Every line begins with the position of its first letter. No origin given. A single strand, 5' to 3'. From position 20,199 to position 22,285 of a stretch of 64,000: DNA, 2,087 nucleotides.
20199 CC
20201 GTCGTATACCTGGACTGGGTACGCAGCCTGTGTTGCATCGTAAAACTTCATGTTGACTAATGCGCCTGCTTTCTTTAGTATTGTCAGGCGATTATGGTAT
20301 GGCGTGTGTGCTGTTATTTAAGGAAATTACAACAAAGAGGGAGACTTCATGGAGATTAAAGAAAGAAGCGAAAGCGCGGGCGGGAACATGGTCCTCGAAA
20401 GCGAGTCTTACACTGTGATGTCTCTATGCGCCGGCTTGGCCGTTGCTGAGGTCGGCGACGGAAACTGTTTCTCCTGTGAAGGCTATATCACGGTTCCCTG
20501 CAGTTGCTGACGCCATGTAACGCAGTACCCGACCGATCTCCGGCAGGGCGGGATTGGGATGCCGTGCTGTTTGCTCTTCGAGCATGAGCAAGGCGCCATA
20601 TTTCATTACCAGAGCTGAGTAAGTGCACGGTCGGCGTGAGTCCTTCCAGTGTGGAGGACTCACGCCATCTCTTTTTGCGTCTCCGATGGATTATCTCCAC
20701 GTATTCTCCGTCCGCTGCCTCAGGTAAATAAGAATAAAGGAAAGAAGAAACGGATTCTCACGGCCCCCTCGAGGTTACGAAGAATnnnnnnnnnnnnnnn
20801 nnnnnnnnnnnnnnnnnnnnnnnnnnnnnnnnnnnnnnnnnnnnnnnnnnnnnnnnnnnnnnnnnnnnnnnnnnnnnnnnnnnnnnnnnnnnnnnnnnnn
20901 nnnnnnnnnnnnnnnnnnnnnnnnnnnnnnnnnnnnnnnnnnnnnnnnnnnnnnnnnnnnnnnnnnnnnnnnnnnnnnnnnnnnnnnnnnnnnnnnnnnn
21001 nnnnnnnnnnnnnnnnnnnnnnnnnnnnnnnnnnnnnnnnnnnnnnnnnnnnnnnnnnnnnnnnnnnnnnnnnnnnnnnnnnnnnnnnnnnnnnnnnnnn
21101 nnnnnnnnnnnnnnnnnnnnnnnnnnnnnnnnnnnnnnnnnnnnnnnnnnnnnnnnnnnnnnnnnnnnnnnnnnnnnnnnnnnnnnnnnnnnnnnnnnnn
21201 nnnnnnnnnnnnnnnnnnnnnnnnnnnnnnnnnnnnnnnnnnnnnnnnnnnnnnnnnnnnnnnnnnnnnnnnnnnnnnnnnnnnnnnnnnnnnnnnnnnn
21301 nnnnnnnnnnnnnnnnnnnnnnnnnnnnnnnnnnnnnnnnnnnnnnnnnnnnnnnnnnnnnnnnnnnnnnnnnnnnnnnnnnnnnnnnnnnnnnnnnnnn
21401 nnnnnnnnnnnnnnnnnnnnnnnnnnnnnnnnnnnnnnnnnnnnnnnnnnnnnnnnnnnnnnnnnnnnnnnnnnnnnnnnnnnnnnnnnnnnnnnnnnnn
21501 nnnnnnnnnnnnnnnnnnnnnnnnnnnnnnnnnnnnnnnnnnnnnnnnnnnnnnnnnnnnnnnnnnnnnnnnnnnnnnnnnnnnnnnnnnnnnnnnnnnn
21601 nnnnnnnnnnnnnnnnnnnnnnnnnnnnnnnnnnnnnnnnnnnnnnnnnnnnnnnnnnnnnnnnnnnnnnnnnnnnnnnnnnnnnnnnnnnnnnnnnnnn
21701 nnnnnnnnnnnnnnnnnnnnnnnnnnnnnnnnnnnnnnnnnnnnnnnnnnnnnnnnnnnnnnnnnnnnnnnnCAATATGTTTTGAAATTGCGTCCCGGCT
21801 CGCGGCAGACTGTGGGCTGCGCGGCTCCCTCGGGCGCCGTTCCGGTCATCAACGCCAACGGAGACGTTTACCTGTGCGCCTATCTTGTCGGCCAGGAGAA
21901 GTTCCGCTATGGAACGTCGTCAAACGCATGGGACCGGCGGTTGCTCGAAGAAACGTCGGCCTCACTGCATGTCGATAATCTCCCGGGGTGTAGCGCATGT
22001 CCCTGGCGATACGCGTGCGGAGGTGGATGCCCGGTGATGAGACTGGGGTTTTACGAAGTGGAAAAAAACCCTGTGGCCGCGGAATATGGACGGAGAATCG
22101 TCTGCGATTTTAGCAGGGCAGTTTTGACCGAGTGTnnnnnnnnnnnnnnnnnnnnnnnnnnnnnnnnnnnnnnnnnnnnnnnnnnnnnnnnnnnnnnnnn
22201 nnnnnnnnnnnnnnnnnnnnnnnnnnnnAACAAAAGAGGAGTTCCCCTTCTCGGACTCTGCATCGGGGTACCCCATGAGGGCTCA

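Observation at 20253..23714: Compact RiPP-like cluster: promoter, Cys-rich precursor, attenuator, two tandem rSAM/SPASM maturases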

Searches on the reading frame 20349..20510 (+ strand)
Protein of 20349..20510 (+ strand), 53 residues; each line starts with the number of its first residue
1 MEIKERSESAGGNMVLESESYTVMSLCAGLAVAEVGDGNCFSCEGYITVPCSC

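Call 3: search_protein_families(library=pfam, proteins=[window:20349-20510:+], max_evalue=0.1)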
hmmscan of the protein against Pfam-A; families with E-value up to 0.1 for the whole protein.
window:20349-20510:+ (53 aa): 0 families

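Call 4: search_protein_families(library=ncbifam, proteins=[window:20349-20510:+], max_evalue=0.1)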
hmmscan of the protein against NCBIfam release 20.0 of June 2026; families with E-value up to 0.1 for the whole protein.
window:20349-20510:+ (53 aa): 0 families

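Call 8: find_homologous_proteins(query=window:20349-20510:+, max_evalue=10)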
Query window:20349-20510:+ (53 aa): 2 proteins with E <= 10 among 2 candidates.
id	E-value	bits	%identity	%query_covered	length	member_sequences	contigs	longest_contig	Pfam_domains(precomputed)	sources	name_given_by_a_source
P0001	2.9e-27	110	100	100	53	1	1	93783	-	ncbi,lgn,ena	-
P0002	2.6e-22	95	85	100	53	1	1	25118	-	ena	-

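Call 10: find_encoding_contigs(protein=P0002, flank=6000, max_places=3)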
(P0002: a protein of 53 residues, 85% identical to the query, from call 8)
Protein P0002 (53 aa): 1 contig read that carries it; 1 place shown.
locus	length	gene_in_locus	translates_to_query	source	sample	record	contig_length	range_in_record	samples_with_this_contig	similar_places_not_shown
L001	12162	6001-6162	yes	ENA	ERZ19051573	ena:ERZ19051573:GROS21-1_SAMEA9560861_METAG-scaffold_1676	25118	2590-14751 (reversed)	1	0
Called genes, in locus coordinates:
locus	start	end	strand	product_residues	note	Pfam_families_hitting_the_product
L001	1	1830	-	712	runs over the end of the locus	PF00989:PAS, PF08448:PAS_4 (faint), PF13188:PAS_8 (weak), PF13426:PAS_9 (weak), PF00512:HisKA, PF02518:HATPase_c, PF00072:Response_reg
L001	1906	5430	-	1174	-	-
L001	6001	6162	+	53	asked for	-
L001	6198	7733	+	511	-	PF13353:Fer4_12 (weak), PF04055:Radical_SAM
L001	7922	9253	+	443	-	PF01136:Peptidase_U32, PF16325:Peptidase_U32_C (weak)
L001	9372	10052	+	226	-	PF00990:GGDEF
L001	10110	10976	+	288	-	PF17827:PrmC_N, PF03602:Cons_hypoth95 (weak), PF05175:MTS, PF06325:PrmA, PF01170:UPF0020 (weak), PF13847:Methyltransf_31, PF08241:Methyltransf_11 (weak), PF13649:Methyltransf_25, +1 more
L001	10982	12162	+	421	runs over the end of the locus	PF00275:EPSP_synthase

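Call 21: find_related_loci(query=A2, collection=metagenome_contigs, flank=6000)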
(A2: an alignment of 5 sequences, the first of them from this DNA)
Query A2 (53 aa) in metagenome_contigs; peptide patterns used: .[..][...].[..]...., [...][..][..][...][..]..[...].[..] (x = any residue, [..] = any of these).
152 stretches matched a pattern; 17 encode a relative of the query (tblastn E <= 1e-3); 17 distinct loci.
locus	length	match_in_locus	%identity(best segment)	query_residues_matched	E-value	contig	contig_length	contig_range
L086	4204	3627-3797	63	1-53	3e-18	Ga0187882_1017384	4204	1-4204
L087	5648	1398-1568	63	1-53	3e-18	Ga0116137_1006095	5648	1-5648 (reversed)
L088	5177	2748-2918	63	1-53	3e-18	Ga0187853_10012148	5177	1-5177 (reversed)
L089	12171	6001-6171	51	1-53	2e-13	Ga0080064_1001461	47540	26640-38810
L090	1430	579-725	49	9-53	6e-11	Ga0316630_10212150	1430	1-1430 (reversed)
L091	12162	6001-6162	39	4-53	1e-8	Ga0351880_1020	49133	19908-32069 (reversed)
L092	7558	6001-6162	39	4-53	1e-8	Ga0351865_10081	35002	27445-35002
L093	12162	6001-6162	39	4-53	1e-8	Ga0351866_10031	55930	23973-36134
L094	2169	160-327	36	2-53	7e-8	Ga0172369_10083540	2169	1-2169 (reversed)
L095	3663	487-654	38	2-53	5e-8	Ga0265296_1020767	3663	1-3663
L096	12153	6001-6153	43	5-53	7e-8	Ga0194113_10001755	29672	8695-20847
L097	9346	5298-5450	43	7-53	1e-7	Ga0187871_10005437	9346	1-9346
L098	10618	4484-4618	40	13-53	7e-6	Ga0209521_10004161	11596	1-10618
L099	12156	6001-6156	35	8-53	6e-6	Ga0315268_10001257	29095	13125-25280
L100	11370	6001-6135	40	13-53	7e-6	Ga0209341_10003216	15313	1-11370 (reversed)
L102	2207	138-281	38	12-53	1e-4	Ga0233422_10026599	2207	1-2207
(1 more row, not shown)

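Call 22: find_homologous_proteins(query=A2, max_evalue=10)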
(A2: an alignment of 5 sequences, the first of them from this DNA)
Query A2 (5 sequences) (53 aa, profile of the alignment): 23 proteins with E <= 10 among 25 candidates.
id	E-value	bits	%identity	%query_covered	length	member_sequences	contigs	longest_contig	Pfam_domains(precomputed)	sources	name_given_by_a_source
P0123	8.2e-30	120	63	100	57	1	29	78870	-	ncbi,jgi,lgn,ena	ncbi:MAG: hypothetical protein ABSE08_12130 [Syntrophobacteraceae bacterium]|jgi:hypothetical protei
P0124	7.2e-27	111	53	100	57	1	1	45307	-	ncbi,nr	ncbi:MAG: hypothetical protein HYY17_03630 [Planctomycetes bacterium]|nr:hypothetical protein [Planc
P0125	3.4e-24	102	59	94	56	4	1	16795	-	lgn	-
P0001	3.5e-24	102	100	100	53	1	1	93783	-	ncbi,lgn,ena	-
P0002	4.5e-23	99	85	100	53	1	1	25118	-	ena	-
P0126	1.1e-22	98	43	85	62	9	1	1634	-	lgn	-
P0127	3.6e-21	93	38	98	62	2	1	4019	-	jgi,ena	-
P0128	6.5e-21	92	51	100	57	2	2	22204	-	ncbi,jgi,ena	-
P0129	6.8e-21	92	49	100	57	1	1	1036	-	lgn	-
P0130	8.7e-21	92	51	100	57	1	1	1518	-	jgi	jgi:hypothetical protein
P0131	1.6e-20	91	50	100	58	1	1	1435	-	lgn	-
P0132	2.0e-20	90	49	100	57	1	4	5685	-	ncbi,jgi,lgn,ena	-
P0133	3.3e-20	90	36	98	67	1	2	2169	-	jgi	-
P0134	8.4e-20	88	49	100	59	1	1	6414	-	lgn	-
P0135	1.9e-19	87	45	92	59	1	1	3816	-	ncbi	-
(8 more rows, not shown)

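Call 25: search_protein_families(library=pfam, proteins=[L098:7828-9648:+, L099:9271-11121:+, L091:9243-11519:+, L089:9307-10566:+, L098:631-3177:+, L098:3147-4307:+], max_evalue=0.001)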
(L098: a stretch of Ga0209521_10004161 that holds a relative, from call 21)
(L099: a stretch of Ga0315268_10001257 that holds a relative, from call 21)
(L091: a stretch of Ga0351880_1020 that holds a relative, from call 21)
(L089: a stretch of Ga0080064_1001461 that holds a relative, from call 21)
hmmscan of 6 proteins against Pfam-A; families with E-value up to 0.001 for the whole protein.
L098:7828-9648:+ (606 aa): 0 families

L099:9271-11121:+ (616 aa): 6 families
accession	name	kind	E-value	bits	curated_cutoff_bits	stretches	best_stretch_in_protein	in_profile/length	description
PF00664.28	ABC_membrane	-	1.4e-40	140.2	28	1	47-317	4-273/274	ABC transporter transmembrane region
PF00005.33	ABC_tran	-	1.9e-29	103.4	25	1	380-528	2-137/137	ABC transporter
PF02463.25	SMC_N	-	4.5e-08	33.2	40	1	421-570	112-211/220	RecF/RecN/SMC N terminal domain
PF13304.12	AAA_21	-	9.5e-07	29.6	27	0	393-418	3-26/304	AAA domain, putative AbiEii toxin, Type IV TA system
PF13555.12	AAA_29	-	0.00015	21.8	27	1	379-406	12-39/61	P-loop containing region of AAA domain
PF13401.12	AAA_22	-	0.00069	20.4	27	0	392-525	8-92/130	AAA domain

L091:9243-11519:+ (758 aa): 7 families
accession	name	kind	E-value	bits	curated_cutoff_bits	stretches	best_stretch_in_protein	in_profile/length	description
PF00664.28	ABC_membrane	-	3.9e-45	155.1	28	1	185-457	3-274/274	ABC transporter transmembrane region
PF00005.33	ABC_tran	-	3.1e-31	109.3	25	1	519-667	2-137/137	ABC transporter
PF02463.25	SMC_N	-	6.9e-09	35.9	40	1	583-707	135-209/220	RecF/RecN/SMC N terminal domain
PF13304.12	AAA_21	-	1.2e-06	29.2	27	0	532-564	3-33/304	AAA domain, putative AbiEii toxin, Type IV TA system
PF13555.12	AAA_29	-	3.7e-05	23.8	27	1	518-545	12-39/61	P-loop containing region of AAA domain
PF13401.12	AAA_22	-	0.00026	21.8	27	1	531-634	8-64/130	AAA domain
PF13191.12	AAA_16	-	0.00041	21.3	32.6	0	529-689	25-163/167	AAA ATPase domain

L089:9307-10566:+ (419 aa): 6 families
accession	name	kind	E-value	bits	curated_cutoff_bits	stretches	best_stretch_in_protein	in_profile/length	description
PF13649.12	Methyltransf_25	-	4.7e-16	59.7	27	1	263-352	1-97/97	Methyltransferase domain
PF08241.18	Methyltransf_11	-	5.9e-15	56.1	21.2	1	264-355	1-94/95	Methyltransferase domain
PF13489.12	Methyltransf_23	-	2.7e-12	47.2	27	1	258-388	21-148/164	Methyltransferase domain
PF08242.18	Methyltransf_12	-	1.5e-10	42.1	30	1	264-354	1-98/98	Methyltransferase domain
PF13847.12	Methyltransf_31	-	1.9e-08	34.5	27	1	263-360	7-113/145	Methyltransferase domain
PF05724.17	TPMT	-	4.3e-05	23.7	26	0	232-288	10-66/218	Thiopurine S-methyltransferase (TPMT)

L098:631-3177:+ (848 aa): 0 families

L098:3147-4307:+ (386 aa): 0 families

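Call 56: search_protein_families(library=ncbifam, alignment_id=A5, max_evalue=1)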
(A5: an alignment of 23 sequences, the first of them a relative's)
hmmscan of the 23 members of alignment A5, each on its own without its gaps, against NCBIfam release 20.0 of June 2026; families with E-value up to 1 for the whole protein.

A. member 1, P0001 (53 aa): 0 families

B. families by the number of members that match (of 23 scanned): 4 families
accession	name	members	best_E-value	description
NF004454.0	PRK05787.1-1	1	0.047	cobalt-precorrin-7 (C(5))-methyltransferase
NF041583.1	SOS_SulA_aeru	1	0.11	SOS-induced cell division inhibitor SulA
NF008118.0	PRK10865.1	1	0.15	ATP-dependent chaperone ClpB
NF008971.0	PRK12319.1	1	0.19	acetyl-CoA carboxylase carboxyl transferase subunit alpha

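Call 57: search_protein_families(library=pfam, alignment_id=A5, max_evalue=1)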
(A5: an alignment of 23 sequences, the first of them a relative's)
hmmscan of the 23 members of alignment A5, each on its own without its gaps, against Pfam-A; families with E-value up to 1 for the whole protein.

A. member 1, P0001 (53 aa): 0 families

B. families by the number of members that match (of 23 scanned): 0 families

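Call 61: search_protein_representatives(alignment_id=A5)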
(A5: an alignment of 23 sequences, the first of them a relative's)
Query: 23 sequences, 57 profile positions. Proteins with E-value up to 0.001 (for the whole library): 15; up to 1e-10: 8; up to 1e-30: 0. The best 15 are listed.
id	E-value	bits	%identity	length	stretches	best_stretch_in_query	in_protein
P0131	2.8e-23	97.7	-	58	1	1-57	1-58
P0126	4.3e-20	87.4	-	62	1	2-57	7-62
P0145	1.6e-19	85.6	-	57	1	1-57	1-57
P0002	5.5e-17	77.5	-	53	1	1-57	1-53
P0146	2.1e-15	72.4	-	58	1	6-57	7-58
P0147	9.2e-15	70.4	-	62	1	8-57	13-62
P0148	5.1e-14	68.0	-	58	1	7-57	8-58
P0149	6.0e-14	67.8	-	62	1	5-57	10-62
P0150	9.9e-10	54.3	-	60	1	12-57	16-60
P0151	1.0e-09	54.2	-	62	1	4-57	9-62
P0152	6.3e-09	51.7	-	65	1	13-57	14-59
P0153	2.5e-07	46.6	-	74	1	7-57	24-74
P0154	3.2e-07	46.2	-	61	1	4-57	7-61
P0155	4.5e-06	42.5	-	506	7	13-28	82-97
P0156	2.1e-04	37.2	-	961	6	41-54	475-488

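Call 70: find_encoding_contigs(protein=P0145, flank=6000, max_places=2)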
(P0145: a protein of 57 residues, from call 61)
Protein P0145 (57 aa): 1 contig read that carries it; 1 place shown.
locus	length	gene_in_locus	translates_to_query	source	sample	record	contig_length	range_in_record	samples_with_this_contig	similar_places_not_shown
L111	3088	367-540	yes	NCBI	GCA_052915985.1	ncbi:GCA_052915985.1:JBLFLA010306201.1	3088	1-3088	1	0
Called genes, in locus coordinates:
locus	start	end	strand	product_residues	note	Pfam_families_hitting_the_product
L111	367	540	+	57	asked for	-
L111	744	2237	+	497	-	PF13353:Fer4_12 (weak), PF04055:Radical_SAM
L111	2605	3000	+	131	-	PF00072:Response_reg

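Call 79: search_protein_families(library=ncbifam, proteins=[L098:7828-9648:+, L098:631-3177:+, L098:3147-4307:+], max_evalue=0.001)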
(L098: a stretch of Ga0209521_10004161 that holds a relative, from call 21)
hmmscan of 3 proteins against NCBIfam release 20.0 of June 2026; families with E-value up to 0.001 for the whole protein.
L098:7828-9648:+ (606 aa): 0 families

L098:631-3177:+ (848 aa): 0 families

L098:3147-4307:+ (386 aa): 0 families

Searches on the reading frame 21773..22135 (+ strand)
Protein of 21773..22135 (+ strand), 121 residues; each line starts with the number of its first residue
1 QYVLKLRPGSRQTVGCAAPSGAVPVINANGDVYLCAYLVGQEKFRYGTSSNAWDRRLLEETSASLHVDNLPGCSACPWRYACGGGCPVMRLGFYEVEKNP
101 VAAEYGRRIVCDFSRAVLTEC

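Call 83: search_protein_families(library=ncbifam, proteins=[window:21773-22135:+], max_evalue=0.001)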
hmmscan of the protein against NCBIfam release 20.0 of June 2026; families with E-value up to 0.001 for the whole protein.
window:21773-22135:+ (121 aa): 14 families
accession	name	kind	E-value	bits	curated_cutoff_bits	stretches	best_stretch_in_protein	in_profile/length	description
TIGR04085.1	rSAM_more_4Fe4S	domain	1.6e-11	44.5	27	1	22-94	5-82/93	SPASM domain-containing protein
TIGR04064.1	rSAM_nif11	equivalog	4.1e-09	35.7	518.7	1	10-88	328-402/459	nif11-like peptide radical SAM maturase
NF041298.1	rSAM_mat_DynA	equivalog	1e-08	34.6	450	1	14-95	247-330/356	dynobactin maturation radical SAM/SPASM protein DynA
NF047865.1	rSAM_PapB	equivalog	2.3e-08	33.7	340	1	6-88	237-318/330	PapB family radical SAM/SPASM ranthipeptide maturase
NF040492.1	not_ScfB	exception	3e-08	33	855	1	14-95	344-424/450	ScfB-related radical SAM/SPASM orphan maturase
TIGR03974.1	rSAM_six_Cys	equivalog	1.9e-07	30.3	425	1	14-90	345-420/451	thioether cross-link-forming SCIFF peptide maturase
TIGR04163.1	rSAM_cobopep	equivalog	6e-07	28.6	375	1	25-88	322-389/428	peptide-modifying radical SAM enzyme CbpB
TIGR03942.1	sulfatase_rSAM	equivalog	1.7e-06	27.4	349.45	1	21-92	255-330/363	anaerobic sulfatase maturase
TIGR03906.1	quino_hemo_SAM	equivalog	1.7e-06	26.9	453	1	5-86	334-414/467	quinohemoprotein amine dehydrogenase maturation protein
NF010308.0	PRK13745.1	equivalog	0.00021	20.3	484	1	17-91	279-357/412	anaerobic sulfatase-maturation protein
NF050035.1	rSAM_WgK_link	exception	0.00023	20.3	650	1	12-89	265-346/367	radical SAM/SPASM peptide maturase WgkB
TIGR04055.1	rSAM_NirJ2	equivalog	0.00042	19.9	500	1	11-95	231-311/326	putative heme d1 biosynthesis radical SAM protein NirJ2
TIGR04136.1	rSAM_FibroRumin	equivalog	0.00065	18.6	400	1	15-93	344-425/458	FibroRumin system radical SAM peptide maturase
TIGR03978.1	rSAM_paired_1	equivalog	0.00084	18.2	370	1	20-89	338-419/466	His-Xaa-Ser system radical SAM maturase HxsB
